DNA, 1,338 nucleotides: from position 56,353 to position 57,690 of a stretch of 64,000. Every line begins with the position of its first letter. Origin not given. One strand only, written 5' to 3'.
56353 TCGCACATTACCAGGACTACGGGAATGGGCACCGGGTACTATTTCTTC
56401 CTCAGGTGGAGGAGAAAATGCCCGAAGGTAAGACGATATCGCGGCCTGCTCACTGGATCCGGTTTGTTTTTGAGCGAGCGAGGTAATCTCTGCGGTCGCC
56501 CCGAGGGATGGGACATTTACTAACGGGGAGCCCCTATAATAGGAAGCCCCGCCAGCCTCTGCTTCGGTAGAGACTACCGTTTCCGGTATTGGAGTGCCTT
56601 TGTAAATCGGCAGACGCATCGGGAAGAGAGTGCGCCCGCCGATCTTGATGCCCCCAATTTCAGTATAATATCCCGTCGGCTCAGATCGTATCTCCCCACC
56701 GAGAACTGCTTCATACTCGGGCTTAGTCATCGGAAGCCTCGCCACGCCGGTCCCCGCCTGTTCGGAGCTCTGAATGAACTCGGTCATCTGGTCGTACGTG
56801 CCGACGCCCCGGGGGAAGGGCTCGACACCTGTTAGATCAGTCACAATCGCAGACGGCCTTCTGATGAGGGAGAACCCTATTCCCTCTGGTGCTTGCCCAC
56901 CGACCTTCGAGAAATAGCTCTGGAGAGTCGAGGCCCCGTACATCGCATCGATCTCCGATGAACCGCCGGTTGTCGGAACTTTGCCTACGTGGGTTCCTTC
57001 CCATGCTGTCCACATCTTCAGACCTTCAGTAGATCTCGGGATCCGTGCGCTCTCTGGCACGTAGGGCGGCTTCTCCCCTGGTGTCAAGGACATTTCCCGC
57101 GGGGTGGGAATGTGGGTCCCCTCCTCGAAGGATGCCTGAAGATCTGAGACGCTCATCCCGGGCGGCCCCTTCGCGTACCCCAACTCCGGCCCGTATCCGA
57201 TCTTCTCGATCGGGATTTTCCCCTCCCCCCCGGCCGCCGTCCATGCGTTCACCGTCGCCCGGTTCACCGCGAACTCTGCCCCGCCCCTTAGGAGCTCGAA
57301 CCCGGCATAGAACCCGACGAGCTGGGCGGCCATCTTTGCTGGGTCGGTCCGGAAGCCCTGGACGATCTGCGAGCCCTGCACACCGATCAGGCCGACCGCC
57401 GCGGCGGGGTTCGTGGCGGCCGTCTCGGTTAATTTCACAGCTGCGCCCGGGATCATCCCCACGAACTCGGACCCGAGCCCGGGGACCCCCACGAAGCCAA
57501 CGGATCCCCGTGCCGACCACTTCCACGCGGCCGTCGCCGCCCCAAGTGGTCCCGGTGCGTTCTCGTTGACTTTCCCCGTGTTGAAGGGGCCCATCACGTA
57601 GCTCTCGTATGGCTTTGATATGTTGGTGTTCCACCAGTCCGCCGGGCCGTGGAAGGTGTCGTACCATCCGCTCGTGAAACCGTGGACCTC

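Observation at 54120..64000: Truncated integrated mobile element with no recognisable integrase, capsid or transfer genes in view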

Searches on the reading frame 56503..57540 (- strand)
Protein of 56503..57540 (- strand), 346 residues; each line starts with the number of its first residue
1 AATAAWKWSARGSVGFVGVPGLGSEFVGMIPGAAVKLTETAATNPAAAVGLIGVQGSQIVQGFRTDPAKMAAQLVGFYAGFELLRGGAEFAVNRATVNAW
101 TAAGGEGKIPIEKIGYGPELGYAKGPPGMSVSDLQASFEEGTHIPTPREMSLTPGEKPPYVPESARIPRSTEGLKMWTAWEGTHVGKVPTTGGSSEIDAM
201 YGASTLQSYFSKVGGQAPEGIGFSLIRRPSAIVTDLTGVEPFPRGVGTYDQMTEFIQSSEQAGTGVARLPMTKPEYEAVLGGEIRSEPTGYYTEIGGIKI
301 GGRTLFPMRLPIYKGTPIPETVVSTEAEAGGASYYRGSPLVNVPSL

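Call 46: find_homologous_proteins(query=A3, max_evalue=0.00001)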
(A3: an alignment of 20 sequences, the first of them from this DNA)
Query A3 (20 sequences) (346 aa, profile of the alignment): 1 proteins with E <= 0.00001 among 8000 candidates.
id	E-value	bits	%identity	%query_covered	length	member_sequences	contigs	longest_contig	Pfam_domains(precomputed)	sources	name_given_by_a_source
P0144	1.4e-55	207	39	49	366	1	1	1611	-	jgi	jgi:hypothetical protein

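Call 47: find_related_loci(query=A3, collection=viral_contigs, flank=10000)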
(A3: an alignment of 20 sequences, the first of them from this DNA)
Query A3 (346 aa) in viral_contigs; peptide patterns used: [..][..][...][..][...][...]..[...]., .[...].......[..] (x = any residue, [..] = any of these).
12 stretches matched a pattern, but none encodes a relative of the query by tblastn (E <= 1e-3).

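Call 48: find_related_loci(query=A3, collection=metagenome_contigs, flank=10000)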
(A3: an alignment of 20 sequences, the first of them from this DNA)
Query A3 (346 aa) in metagenome_contigs; peptide patterns used: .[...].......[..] (x = any residue, [..] = any of these).
117 stretches matched a pattern; 6 encode a relative of the query (tblastn E <= 1e-3); 6 distinct loci.
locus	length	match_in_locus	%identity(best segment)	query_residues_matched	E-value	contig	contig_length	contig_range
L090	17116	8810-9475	40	109-314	6e-33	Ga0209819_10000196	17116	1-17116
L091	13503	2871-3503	38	100-300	1e-29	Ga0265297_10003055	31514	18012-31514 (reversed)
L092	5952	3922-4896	30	36-343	7e-26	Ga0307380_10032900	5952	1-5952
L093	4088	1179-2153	30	36-343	5e-26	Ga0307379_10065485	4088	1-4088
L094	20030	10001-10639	30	108-300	2e-10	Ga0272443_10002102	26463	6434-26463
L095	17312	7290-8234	36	13-314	3e-39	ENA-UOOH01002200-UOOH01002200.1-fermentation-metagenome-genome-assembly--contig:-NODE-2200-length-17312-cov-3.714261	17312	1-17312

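Call 51: search_protein_families(library=pfam, max_evalue=0.01, proteins=[L095:1357-2313:-, L095:8942-11695:+, L095:14616-16232:+, L095:16469-17134:+, L095:4258-4932:+, L094:3502-6777:+, L094:18100-19866:+, L094:49-807:+, L091:4309-7332:+, L090:11584-14688:+])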
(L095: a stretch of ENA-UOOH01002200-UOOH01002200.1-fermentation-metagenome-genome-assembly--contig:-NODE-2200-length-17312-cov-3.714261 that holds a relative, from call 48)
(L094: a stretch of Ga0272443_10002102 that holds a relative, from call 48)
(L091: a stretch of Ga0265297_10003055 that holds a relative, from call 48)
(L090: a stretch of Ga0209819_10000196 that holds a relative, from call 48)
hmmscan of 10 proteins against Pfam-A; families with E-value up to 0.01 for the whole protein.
L095:1357-2313:- (318 aa): 1 family
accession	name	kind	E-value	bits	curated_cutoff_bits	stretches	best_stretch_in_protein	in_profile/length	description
PF13481.12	AAA_25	-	5.7e-05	23.3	27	1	14-68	21-78/195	AAA domain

L095:8942-11695:+ (917 aa): 10 families
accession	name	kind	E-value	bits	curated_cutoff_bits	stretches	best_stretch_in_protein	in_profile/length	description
PF10102.14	DUF2341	-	2.6e-13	50.7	23.4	1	245-328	1-83/84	Domain of unknown function (DUF2341)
PF13360.13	PQQ_2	-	3.9e-09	36.9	27.6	1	22-126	14-112/233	Outer membrane protein assembly factor BamB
PF23414.1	Beta-prop_EML_2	-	1.4e-05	25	90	0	587-663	41-114/266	Echinoderm microtubule-associated protein second beta-propeller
PF13570.13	Beta-prop_ACSF4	-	3e-05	24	133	1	20-69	38-89/329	Beta-alanine-activating enzyme, beta-propeller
PF24807.1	WD40_CDC20-Fz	-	0.00049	19.9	200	0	22-109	42-125/292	CDC20/Fizzy WD40 domain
PF24817.1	WD40_WDHD1_1st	-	0.0015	18.3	109.9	0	585-670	86-168/291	WDHD1 first WD40 domain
PF23756.1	Beta-prop_HPS5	-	0.0029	17.3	34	0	600-665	31-94/328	HPS5 beta propeller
PF23410.3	Beta-prop_VPS8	-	0.0052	16.2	28.9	0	43-109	33-100/358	Vps8 beta-propeller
PF25391.1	WD40_Gbeta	-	0.0062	16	150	0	592-657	231-297/340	G protein beta WD-40 repeat protein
PF00400.38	WD40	-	0.0084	17.1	27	0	587-612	13-37/39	WD domain, G-beta repeat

L095:14616-16232:+ (538 aa): 1 family
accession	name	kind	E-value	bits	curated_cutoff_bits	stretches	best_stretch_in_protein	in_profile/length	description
PF23343.2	REP_ORF2-G2P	-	3.9e-06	27.5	27.8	1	297-406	15-98/99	Replication-associated protein ORF2/G2P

L095:16469-17134:+ (221 aa): 4 families
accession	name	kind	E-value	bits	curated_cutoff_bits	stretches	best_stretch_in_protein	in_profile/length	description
PF01555.25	N6_N4_Mtase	-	5.2e-13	49.9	26.7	1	147-204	162-219/221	DNA methylase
PF01170.24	UPF0020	-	7.8e-10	39.2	22.3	2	151-188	14-50/197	RMKL-like, methyltransferase domain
PF03602.21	Cons_hypoth95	-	0.00011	22.3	24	0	25-74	103-153/182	Conserved hypothetical protein 95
PF05175.20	MTS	-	0.0049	17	23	1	18-73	83-140/170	Methyltransferase small domain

L095:4258-4932:+ (224 aa): 0 families

L094:3502-6777:+ (1091 aa): 6 families
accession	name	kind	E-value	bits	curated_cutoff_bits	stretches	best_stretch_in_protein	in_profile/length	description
PF01344.31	Kelch_1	-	4.5e-26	90.5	20.1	3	452-480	2-31/46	Kelch motif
PF24681.1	Kelch_KLHDC2_KLHL20_DRC7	-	3.7e-25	89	50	2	411-579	1-188/221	KLHDC2/KLHL20/DRC7 Kelch-repeats domain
PF24981.1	Beta-prop_ATRN-LZTR1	-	1.5e-21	77.4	50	4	306-346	247-289/289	Attractin/LZTR1 beta-propeller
PF13964.12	Kelch_6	-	2e-10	40.7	25.3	1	452-489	2-42/50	Kelch motif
PF13418.12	Kelch_4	-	4.1e-10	39.9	21.6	0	319-346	2-32/49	Galactose oxidase, central domain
PF07646.21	Kelch_2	-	1.3e-06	28.5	21.3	0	452-491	2-38/48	Kelch motif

L094:18100-19866:+ (588 aa): 4 families
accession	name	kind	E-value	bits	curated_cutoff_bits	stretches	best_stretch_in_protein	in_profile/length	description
PF23343.2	REP_ORF2-G2P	-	7.6e-08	33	27.8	1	330-441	14-97/99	Replication-associated protein ORF2/G2P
PF14214.11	Helitron_like_N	-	1.1e-05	26.2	28.9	0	256-375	107-191/191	Helitron helicase-like domain at N-terminus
PF05840.19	Phage_GPA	-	0.00053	19.6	31.4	1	245-443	167-318/321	Bacteriophage replication gene A protein (GPA)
PF20199.4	RepSA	-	0.00078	19.1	34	1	333-375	187-225/438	Replication initiator protein, pSAM2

L094:49-807:+ (252 aa): 1 family
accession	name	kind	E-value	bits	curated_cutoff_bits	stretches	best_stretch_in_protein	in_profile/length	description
PF23558.1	TPR_P4H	-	0.00086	19.8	27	0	141-188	3-47/91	Prolyl 4-hydroxylase peptide-substrate-binding domain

L091:4309-7332:+ (1007 aa): 9 families
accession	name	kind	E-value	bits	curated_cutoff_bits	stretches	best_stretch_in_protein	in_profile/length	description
PF10102.14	DUF2341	-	2.6e-09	37.8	23.4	1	286-350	3-67/84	Domain of unknown function (DUF2341)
PF00400.38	WD40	-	7e-07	30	27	0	49-76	8-38/39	WD domain, G-beta repeat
PF23414.1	Beta-prop_EML_2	-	1e-06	28.8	90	0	43-101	33-91/266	Echinoderm microtubule-associated protein second beta-propeller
PF24817.1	WD40_WDHD1_1st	-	3.9e-06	26.7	109.9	0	47-106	84-143/291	WDHD1 first WD40 domain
PF24814.1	WD40_Prp19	-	9e-05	22.1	320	0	49-119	6-77/281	Prp19 WD40 domain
PF25173.1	Beta-prop_WDR3_1st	-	0.00019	21.6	154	0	49-125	29-105/184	WDR3 first beta-propeller domain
PF24796.1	WDR55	-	0.00067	19.2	200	0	54-125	12-87/296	WDR55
PF25174.1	Beta-prop_THOC3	-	0.00067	19.2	305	0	626-693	180-243/272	THOC3 beta-propeller domain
PF24807.1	WD40_CDC20-Fz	-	0.0051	16.6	200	0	50-99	52-101/292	CDC20/Fizzy WD40 domain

L090:11584-14688:+ (1034 aa): 6 families
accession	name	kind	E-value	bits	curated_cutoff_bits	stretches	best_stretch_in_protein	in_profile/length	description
PF18911.6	PKD_4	-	7.4e-46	154.6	27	4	406-494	3-85/85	PKD domain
PF00801.26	PKD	-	1.4e-33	115.2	23.5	4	424-487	14-75/80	PKD domain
PF10102.14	DUF2341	-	4e-14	53.3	23.4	1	146-228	2-83/84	Domain of unknown function (DUF2341)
PF03160.20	Calx-beta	-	7.7e-09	36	27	1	672-746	39-117/119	Calx-beta domain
PF18981.6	InlK_D3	-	8.2e-06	26.3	25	0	467-486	48-67/75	Internalin K domain (D3/D4)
PF07495.19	Y_Y_Y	-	0.0048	17.2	26.6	0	803-825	33-55/65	Y_Y_Y domain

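Call 52: search_protein_families(library=phrogs, max_evalue=0.01, proteins=[L095:1357-2313:-, L095:8942-11695:+, L095:14616-16232:+, L095:16469-17134:+, L095:4258-4932:+, L094:3502-6777:+, L094:18100-19866:+, L094:49-807:+, L091:4309-7332:+, L090:11584-14688:+])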
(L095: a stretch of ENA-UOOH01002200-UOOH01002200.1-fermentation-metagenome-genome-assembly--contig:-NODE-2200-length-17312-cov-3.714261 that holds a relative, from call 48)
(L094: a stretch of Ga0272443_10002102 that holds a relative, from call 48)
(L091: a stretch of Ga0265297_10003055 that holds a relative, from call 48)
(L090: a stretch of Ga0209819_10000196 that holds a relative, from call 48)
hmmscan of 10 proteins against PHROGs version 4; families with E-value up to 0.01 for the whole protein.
L095:1357-2313:- (318 aa): 2 families
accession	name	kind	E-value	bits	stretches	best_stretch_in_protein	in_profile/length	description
phrog_22963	-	unknown function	2.8e-40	139.6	1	9-312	18-313/373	-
phrog_6891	-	other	0.0016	19.1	0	16-52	31-68/310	ATPase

L095:8942-11695:+ (917 aa): 0 families

L095:14616-16232:+ (538 aa): 1 family
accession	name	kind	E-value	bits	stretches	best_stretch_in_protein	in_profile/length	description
phrog_12863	-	unknown function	4.1e-21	76.2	1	185-363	178-365/618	-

L095:16469-17134:+ (221 aa): 15 families
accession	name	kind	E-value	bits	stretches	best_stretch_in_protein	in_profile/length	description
phrog_67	-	other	9e-29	102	1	10-214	119-349/743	DNA methyltransferase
phrog_3008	-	other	4.7e-11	43.4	1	144-210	147-213/244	DNA methyltransferase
phrog_498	-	other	5.7e-11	42.6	1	162-210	374-422/633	DNA methyltransferase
phrog_18146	-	other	4e-08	33.6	1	159-198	61-101/452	DNA methyltransferase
phrog_6025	-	other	4.4e-08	33.9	1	10-49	7-46/192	DNA methyltransferase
phrog_18293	-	other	2.2e-06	28.6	1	142-210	40-109/119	methyltransferase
phrog_6952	-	other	2.8e-05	25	1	145-210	112-177/181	DNA methyltransferase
phrog_8769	-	other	3.6e-05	24.5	1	165-210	10-55/71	methyltransferase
phrog_11619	-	other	0.00012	22.6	1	18-72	71-137/186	DNA methyltransferase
phrog_12862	-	unknown function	0.00021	22.2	1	15-83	3-75/149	-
phrog_23085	-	unknown function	0.00023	21.8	1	141-208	38-105/138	-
phrog_12517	-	unknown function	0.00039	20.7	1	162-200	101-139/316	-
phrog_16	-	DNA, RNA and nucleotide metabolism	0.00059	19.1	1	159-209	860-910/986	DNA helicase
phrog_10183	-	other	0.0022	17.3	0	168-203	117-152/889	DNA methyltransferase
phrog_23148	-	unknown function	0.0045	18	1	159-209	97-147/165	-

L095:4258-4932:+ (224 aa): 0 families

L094:3502-6777:+ (1091 aa): 0 families

L094:18100-19866:+ (588 aa): 3 families
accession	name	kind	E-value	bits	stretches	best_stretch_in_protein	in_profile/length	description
phrog_12863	-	unknown function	7.6e-17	62.1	2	200-296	178-282/618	-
phrog_3419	-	DNA, RNA and nucleotide metabolism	2e-06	28.6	1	354-465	138-228/289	rolling circle DNA replication initiation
phrog_15243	-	unknown function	0.0055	17.8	0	244-287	3-46/149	-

L094:49-807:+ (252 aa): 1 family
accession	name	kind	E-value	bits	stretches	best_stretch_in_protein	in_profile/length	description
phrog_22963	-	unknown function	2.8e-34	119.8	1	31-245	87-295/373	-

L091:4309-7332:+ (1007 aa): 0 families

L090:11584-14688:+ (1034 aa): 0 families

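Call 54: search_dna_similar(query=L095:1357-2313:-, collection=phages, mode=protein, max_evalue=0.001, max_rows=15)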
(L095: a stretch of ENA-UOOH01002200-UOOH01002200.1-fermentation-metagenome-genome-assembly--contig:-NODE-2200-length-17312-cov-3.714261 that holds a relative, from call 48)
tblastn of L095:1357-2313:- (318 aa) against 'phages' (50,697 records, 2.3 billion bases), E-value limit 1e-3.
Records with a match: 2; places in all: 2; records where one place covers at least 80% of the query: 2.
Best place of each record, by identity: <60% 2.
By first word of the organism name: Pyrococcus 2.
By host as written in the record: Pyrococcus abyssi GE23 1; Pyrococcus abyssi 1.
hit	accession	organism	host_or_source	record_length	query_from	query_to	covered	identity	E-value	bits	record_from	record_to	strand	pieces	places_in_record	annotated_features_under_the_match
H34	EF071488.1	Pyrococcus abyssi virus 1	Pyrococcus abyssi GE23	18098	10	290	88%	25.8%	2e-19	94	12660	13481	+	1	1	conserved hypothetical protein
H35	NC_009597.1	Pyrococcus abyssi virus 1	Pyrococcus abyssi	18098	10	290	88%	25.8%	2e-19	94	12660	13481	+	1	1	hypothetical protein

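Call 67: predict_structure(alignment_id=A3)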
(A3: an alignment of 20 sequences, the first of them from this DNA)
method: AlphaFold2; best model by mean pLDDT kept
length: 346 residues; sequences in the alignment: 20
mean_pLDDT: 71.7   pTM: 0.65
mean pLDDT of the five models: 71.7, 70.0, 68.5, 68.4, 66.1
residues with pLDDT >= 90: 118; 70-90: 73; 50-70: 76; < 50: 79
segments of 3 or more residues with pLDDT < 50: 2-9, 11-36, 211-226, 322-346
pLDDT, mean of each block of 10 residues (from residue 1): 47 43 39 47 57 60 68 62 55 60 70 92 92 96 95 91 91 89 81 73 81 38 57 94 93 84 84 92 90 88 85 88 42 35 37
secondary structure, 60 per line:
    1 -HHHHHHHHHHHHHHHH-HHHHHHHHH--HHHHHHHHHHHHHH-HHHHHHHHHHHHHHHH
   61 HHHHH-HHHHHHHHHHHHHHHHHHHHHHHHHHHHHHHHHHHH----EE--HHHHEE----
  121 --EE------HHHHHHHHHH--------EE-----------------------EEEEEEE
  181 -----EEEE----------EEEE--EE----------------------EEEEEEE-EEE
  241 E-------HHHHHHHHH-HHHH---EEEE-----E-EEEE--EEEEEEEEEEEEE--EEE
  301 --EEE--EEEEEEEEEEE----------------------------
elements in order: H2-17 H19-27 H30-43 H45-65 H67-102 H111-114 H131-140 E174-180 E186-189 E200-203 E230-236 E238-241 H249-257 H259-262 E266-269 E277-280 E283-295 E298-300 E303-305 E308-318

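Call 70: fold_search(model_id=the predicted structure, library=pdb)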
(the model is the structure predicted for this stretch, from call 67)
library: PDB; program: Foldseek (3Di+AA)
matches with E <= 10: 80; with E <= 0.001: 0
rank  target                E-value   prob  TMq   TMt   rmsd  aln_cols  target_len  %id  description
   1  6gn8_C                8.2e-01  0.08  0.13  0.20  13.1       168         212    8  Exoenzyme S from Pseudomonas aeruginosa in complex with human 14-3-3 protein beta, trimeric crystal form (released 2018-09-26)
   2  6gn0_H                8.7e-01  0.09  0.14  0.23  11.6       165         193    8  Exoenzyme S from Pseudomonas aeruginosa in complex with human 14-3-3 protein beta, tetrameric crystal form (released 2018-09-26)
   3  7opq_A                1.1e+00  0.04  0.08  0.12  12.1        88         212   10  Rab27a fusion with Slp2a-RBDa1 effector covalent adduct with CA1 in C188 (released 2022-04-06)
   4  2j3x                  1.2e+00  0.09  0.18  0.15   6.0       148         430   13  Crystal structure of the enzymatic component C2-I of the C2-toxin from Clostridium botulinum at pH 3.0 (mut-S361R) (released 2006-10-11)
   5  4gf1_B                1.3e+00  0.07  0.15  0.13   8.8       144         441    9  Crystal Structure of Certhrax (released 2012-09-26)
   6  2j3v                  1.7e+00  0.03  0.09  0.07   3.8        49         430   16  Crystal structure of the enzymatic component C2-I of the C2-toxin from Clostridium botulinum at pH 3.0 (released 2006-10-11)
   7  9gvu_B                2.2e+00  0.03  0.08  0.13  11.8        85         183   12  Human Rab27A in complex with cyclic peptide IMP-2660 (released 2025-10-15)
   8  8p3i_A                2.2e+00  0.03  0.08  0.12  11.4        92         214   11  Fusion hSlp2-a_Rab27A bound to covalent hit fragment IMP-1721 (released 2024-11-20)
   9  4psf_A                2.6e+00  0.02  0.08  0.15   9.2        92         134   10  PIH1D1 N-terminal domain (released 2014-04-23)
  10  2j3z_C                2.8e+00  0.04  0.15  0.13   5.6       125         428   11  Crystal structure of the enzymatic component C2-I of the C2-toxin from Clostridium botulinum at pH 6.1 (released 2006-10-11)
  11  2j3z_D                2.9e+00  0.02  0.09  0.07   3.7        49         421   16  Crystal structure of the enzymatic component C2-I of the C2-toxin from Clostridium botulinum at pH 6.1 (released 2006-10-11)
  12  9qbb                  3.1e+00  0.06  0.17  0.03   9.7       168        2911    4  Lymphostatin - Conformation III - pH 8 (released 2025-07-16)
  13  4lhw_B                3.1e+00  0.01  0.05  0.09  12.3        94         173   13  Crystal structure of Rab8 in its active GppNHp-bound form (released 2013-10-09)
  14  8p3k_A                3.3e+00  0.02  0.08  0.12  12.3        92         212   12  Fusion hSlp2-a_Rab27A non-covalent complex with compound IMP-2505 (released 2024-11-20)
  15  8kb8_C                3.3e+00  0.01  0.06  0.10  13.4        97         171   10  Structure of the WDR91 WD40 domain complexed with Rab7 (released 2024-08-07)
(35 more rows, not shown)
